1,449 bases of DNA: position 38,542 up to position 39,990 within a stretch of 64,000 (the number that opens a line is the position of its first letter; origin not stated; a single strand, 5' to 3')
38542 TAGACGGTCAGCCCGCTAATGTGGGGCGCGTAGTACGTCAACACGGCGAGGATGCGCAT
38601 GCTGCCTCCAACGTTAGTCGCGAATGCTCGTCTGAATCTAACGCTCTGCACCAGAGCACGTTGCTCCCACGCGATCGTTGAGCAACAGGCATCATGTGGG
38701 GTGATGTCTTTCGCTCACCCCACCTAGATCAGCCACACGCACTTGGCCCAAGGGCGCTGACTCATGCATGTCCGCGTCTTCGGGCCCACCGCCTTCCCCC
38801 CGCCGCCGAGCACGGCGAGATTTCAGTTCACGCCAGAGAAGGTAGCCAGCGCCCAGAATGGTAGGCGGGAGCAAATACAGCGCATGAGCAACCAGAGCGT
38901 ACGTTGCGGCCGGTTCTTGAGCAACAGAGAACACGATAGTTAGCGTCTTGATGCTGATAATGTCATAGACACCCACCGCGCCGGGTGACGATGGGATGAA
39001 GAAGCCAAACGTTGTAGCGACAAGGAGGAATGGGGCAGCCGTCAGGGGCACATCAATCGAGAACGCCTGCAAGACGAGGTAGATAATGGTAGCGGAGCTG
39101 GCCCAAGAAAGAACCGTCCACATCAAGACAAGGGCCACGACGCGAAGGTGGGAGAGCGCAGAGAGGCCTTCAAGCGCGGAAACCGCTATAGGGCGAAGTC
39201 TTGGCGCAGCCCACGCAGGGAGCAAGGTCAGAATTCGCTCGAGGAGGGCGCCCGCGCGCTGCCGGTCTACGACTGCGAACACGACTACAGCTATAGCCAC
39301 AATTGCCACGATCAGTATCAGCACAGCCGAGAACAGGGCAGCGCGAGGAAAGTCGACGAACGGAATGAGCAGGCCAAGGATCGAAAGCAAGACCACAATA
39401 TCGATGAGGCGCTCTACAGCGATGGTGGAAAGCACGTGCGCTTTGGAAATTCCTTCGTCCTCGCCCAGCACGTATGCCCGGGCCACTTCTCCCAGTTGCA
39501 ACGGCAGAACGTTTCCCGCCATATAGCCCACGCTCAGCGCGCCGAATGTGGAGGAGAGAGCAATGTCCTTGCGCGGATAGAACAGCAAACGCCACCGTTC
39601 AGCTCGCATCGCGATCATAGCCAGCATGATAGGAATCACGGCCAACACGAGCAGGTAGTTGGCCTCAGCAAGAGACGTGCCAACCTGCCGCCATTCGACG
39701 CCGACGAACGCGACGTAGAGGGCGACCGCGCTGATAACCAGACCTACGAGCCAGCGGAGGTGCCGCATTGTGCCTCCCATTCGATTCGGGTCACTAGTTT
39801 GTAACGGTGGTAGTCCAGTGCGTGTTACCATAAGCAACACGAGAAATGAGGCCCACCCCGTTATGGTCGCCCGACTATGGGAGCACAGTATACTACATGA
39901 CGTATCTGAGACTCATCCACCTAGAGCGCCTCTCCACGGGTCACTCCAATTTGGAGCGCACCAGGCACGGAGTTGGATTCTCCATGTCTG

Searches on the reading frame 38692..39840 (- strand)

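Call 96: search_protein_families(library=pfam, proteins=[window:38692-39840:-], max_evalue=0.00001)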
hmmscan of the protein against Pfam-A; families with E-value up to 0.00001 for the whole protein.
window:38692-39840:- (382 aa): 1 family
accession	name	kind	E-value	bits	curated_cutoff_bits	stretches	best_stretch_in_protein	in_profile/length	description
PF03706.18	LPG_synthase_TM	-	9e-45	153.9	33.4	1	30-330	1-302/302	Lysylphosphatidylglycerol synthase TM region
